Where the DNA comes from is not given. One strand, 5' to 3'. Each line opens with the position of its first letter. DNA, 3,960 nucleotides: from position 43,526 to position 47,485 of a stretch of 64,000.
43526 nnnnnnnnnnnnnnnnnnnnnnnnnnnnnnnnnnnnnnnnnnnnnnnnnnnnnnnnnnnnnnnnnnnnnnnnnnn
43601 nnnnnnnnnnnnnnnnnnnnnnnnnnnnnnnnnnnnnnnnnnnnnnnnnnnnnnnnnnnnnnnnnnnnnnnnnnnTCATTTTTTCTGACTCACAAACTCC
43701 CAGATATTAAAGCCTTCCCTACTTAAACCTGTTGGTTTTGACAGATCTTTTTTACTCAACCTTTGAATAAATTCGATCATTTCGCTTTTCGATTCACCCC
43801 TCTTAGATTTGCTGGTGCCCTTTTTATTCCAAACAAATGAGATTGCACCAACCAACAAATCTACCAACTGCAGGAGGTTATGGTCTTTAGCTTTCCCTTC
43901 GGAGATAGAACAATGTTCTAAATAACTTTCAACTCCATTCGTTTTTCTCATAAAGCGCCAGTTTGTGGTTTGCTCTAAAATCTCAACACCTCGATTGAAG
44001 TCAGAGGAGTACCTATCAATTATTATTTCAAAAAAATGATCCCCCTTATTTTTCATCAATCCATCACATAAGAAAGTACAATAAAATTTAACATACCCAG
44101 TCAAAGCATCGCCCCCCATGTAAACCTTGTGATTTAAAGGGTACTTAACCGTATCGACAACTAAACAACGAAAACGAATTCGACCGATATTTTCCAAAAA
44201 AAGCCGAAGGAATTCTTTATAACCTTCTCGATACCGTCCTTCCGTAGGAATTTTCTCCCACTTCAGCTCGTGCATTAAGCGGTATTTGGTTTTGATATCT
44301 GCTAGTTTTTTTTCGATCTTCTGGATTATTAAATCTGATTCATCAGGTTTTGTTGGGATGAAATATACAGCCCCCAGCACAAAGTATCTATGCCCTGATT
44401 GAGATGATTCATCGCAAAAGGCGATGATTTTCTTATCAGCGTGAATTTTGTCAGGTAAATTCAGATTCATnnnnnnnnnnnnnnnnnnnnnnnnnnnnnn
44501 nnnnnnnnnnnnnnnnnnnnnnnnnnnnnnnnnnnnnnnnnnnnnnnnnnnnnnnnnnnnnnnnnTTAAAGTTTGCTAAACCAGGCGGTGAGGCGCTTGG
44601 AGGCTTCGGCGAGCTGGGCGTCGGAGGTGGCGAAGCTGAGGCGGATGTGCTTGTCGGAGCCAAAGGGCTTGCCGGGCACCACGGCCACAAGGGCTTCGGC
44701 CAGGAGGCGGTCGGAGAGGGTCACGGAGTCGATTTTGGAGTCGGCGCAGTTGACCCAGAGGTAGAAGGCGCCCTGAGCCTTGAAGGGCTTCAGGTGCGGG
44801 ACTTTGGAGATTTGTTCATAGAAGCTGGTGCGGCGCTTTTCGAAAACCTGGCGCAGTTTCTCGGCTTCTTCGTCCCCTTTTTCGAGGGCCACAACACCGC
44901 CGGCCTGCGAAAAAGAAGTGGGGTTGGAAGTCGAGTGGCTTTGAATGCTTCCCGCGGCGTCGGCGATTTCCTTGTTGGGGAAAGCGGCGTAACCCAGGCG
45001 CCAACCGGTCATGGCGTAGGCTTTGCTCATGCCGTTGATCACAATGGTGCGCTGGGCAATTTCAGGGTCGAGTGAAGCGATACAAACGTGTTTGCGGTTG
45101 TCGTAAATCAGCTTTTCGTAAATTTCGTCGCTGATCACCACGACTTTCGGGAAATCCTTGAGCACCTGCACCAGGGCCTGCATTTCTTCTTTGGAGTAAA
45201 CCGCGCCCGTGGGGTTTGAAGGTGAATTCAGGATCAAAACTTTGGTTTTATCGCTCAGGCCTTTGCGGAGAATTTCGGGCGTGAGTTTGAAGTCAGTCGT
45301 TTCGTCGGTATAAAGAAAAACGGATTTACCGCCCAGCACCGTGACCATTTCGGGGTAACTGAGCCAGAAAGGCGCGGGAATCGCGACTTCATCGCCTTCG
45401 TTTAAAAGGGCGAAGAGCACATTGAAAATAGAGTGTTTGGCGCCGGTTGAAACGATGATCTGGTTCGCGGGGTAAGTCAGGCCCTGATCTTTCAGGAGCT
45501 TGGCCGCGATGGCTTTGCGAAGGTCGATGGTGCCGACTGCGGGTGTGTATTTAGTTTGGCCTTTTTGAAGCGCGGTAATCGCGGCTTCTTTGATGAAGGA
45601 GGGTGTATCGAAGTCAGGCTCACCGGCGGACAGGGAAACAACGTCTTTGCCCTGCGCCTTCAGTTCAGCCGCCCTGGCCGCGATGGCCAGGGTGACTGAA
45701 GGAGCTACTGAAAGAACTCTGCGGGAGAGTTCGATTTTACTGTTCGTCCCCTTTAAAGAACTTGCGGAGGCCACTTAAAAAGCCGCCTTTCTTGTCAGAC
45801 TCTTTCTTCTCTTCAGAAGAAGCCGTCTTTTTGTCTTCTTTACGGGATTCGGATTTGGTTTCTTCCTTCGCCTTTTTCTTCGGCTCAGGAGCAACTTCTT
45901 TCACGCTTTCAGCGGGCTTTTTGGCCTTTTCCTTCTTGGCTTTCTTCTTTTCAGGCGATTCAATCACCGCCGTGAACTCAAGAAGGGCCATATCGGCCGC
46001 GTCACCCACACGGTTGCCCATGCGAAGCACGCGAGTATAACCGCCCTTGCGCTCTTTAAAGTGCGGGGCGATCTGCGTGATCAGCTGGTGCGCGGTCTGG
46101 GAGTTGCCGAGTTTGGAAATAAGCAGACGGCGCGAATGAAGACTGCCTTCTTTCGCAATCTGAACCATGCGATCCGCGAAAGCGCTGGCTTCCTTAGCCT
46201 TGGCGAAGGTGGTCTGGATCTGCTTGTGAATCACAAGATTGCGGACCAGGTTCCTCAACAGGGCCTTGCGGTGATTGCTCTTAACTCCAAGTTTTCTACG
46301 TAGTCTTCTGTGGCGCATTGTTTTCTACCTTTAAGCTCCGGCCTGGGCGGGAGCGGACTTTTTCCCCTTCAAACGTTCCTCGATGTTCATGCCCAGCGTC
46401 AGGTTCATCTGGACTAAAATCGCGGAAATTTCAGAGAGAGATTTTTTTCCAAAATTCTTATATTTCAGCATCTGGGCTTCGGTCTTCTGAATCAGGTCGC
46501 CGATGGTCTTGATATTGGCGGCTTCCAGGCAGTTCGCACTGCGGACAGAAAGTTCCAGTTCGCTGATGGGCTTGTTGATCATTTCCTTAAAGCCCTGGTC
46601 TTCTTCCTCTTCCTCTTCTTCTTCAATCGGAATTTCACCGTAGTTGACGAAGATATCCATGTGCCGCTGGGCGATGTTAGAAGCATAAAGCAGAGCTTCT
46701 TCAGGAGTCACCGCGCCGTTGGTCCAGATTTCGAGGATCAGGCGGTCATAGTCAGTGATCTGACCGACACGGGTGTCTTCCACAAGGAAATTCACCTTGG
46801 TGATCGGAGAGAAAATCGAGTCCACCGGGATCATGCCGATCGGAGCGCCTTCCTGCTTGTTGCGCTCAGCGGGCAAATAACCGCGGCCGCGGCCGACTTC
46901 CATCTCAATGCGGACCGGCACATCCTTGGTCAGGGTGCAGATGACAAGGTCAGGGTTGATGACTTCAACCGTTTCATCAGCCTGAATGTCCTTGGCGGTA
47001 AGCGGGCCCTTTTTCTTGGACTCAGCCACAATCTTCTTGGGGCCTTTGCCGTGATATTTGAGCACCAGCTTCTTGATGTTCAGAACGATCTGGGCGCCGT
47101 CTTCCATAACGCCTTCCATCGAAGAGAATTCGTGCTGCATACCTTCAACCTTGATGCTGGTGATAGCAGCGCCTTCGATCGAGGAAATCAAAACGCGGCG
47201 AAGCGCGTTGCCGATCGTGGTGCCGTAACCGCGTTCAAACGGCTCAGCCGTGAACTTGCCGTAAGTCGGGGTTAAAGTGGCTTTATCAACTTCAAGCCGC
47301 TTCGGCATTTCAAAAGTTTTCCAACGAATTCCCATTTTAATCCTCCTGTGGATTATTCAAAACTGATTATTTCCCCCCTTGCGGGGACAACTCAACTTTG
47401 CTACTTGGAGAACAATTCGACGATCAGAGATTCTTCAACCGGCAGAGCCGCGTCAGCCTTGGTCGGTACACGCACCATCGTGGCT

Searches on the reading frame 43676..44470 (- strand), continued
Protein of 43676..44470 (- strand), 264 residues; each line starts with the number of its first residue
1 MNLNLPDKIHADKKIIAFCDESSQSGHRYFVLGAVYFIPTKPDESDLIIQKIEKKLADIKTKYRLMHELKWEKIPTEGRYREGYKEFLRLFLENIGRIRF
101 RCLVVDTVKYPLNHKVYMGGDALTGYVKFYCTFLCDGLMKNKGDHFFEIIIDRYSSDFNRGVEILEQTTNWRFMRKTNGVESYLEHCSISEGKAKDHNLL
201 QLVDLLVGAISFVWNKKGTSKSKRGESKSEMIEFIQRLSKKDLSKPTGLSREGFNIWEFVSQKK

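Call 110: fold_search(model_id=the predicted structure, library=viral)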
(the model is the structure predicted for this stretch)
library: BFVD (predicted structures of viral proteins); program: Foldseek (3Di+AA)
matches with E <= 10: 494; with E <= 0.001: 2
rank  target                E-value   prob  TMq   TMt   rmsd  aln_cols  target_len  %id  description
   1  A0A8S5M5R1            1.3e-08  1.00  0.49  0.53   7.0       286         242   13  DUF3800 domain-containing protein [Siphoviridae sp. ctPJC19]
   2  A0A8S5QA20            2.1e-06  1.00  0.54  0.46   9.0       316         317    9  Uncharacterized protein [Siphoviridae sp. ct5qs5]
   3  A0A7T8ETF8            3.7e-03  0.92  0.32  0.39  12.2       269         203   10  (no name in the UniProt tables at hand)
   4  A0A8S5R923            1.2e-02  0.63  0.27  0.14   9.3       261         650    8  Terminase [virus sp. cti5L29]
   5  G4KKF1                1.5e-02  0.69  0.30  0.33  11.0       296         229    8  (no name in the UniProt tables at hand)
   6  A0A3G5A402            1.5e-02  0.47  0.23  0.14  13.3       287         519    7  DNA mismatch repair ATPase (Fragment) [Harvfovirus sp.]
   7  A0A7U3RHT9            1.6e-02  0.80  0.31  0.37  10.6       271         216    7  (no name in the UniProt tables at hand)
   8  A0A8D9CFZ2            1.9e-02  0.60  0.23  0.33  14.0       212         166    9  Putative Ribonuclease HI [uncultured marine phage]
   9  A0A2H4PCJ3            2.3e-02  0.60  0.25  0.30  13.1       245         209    7  (no name in the UniProt tables at hand)
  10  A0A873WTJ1            3.8e-02  0.41  0.24  0.34  13.3       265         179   10  (no name in the UniProt tables at hand)
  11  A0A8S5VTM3            3.8e-02  0.21  0.20  0.22  20.1       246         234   13  Endonuclease [Ackermannviridae sp.]
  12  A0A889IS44            4.3e-02  0.33  0.24  0.26  12.5       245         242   11  (no name in the UniProt tables at hand)
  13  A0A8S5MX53            4.5e-02  0.47  0.30  0.18  14.7       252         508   13  ribonuclease H [Myoviridae sp. ct3wi9]
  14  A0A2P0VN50            4.5e-02  0.23  0.21  0.08  11.7       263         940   11  DNA mismatch repair ATPase MutS subfamily 7 [Tetraselmis virus 1]
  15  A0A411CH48            5.4e-02  0.23  0.23  0.08  11.6       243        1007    9  (no name in the UniProt tables at hand)
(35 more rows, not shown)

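Call 116: search_solved_structures(query=A4, max_evalue=10)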
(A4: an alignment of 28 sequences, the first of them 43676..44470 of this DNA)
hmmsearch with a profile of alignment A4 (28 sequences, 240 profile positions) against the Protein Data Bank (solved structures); distinct sequences matched with E-value up to 10: 3.
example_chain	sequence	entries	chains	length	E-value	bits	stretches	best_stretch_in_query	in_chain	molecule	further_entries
8g8i_A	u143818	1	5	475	0.049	16.2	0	116-152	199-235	C3HR3_9r_shift4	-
5na4_A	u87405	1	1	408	0.085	15.4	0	17-88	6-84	NADH dehydrogenase-like protein SAOUHSC_00878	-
5na1_A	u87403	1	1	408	0.094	15.3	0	17-88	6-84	NADH dehydrogenase-like protein SAOUHSC_00878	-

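Call 120: search_protein_families(library=padloc, alignment_id=A6, max_evalue=0.00001)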
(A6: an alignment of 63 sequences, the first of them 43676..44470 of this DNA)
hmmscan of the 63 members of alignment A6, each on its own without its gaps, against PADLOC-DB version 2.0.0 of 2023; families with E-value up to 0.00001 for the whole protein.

A. member 1, window:43676-44470:- (264 aa): 2 families
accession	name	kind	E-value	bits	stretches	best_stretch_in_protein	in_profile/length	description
PDLC04353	PDC-M04A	-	1.3e-29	101.2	1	14-262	4-229/232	-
PDLC04354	PDC-M04A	-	4.3e-18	63.8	1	60-259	2-183/190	-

B. families by the number of members that match (of 63 scanned): 24 families
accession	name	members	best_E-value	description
PDLC04134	mad2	2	5e-22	mads_2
PDLC04856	PDC-S05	1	1.9e-62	-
PDLC04869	PDC-S05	1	3.7e-61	-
PDLC04849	PDC-S05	1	2.5e-39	-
PDLC04353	PDC-M04A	1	1.3e-29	-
PDLC04354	PDC-M04A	1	4.3e-18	-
PDLC02707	PbeA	1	2.9e-13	PbeA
PDLC00938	Cas3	1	3.1e-12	CRISPR-associated helicase Cas3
PDLC01252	Cas3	1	4.9e-11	CAS-I; effector_G3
PDLC02706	PbeA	1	1.4e-10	PbeA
PDLC01770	Cas3g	1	1.7e-10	-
PDLC02704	PbeA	1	1.1e-09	PbeA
PDLC01767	Cas3e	1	2.2e-09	-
PDLC01710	Cas3a1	1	9.2e-09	Cas3_1_CAS-I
PDLC02196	IetA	1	2.4e-08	-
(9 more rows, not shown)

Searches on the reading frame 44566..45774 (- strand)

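Call 3: search_protein_families(library=pfam, proteins=[window:44566-45774:-], max_evalue=0.1)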
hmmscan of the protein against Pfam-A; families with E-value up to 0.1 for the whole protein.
window:44566-45774:- (402 aa): 4 families
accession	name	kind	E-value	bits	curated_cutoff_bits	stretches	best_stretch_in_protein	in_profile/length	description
PF00155.27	Aminotran_1_2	-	7.2e-70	236.4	19.7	1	43-395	1-361/361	Aminotransferase class I and II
PF12897.13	Asp_aminotransf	-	0.0024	17.2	27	1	180-295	177-294/421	Aspartate amino-transferase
PF01053.26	Cys_Met_Meta_PP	-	0.0076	15.3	27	1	104-215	69-172/381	Cys/Met metabolism PLP-dependent enzyme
PF17037.10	CBP_BcsO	-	0.017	15.3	27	0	109-144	93-128/201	Cellulose biosynthesis protein BcsO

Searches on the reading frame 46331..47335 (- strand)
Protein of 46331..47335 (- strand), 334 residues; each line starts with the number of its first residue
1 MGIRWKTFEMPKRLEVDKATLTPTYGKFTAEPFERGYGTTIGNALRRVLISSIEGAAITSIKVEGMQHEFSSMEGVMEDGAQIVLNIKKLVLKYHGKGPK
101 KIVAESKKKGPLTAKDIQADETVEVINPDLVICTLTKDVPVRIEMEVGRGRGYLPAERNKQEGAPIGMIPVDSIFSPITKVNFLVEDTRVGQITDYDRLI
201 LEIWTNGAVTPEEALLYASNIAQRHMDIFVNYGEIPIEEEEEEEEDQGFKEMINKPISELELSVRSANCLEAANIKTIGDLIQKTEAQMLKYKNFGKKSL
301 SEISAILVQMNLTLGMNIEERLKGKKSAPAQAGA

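Call 31: find_encoding_contigs(protein=window:46331-47335:-, flank=10000)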
Protein window:46331-47335:- (334 aa): no gene with exactly this product is on record in the collection.
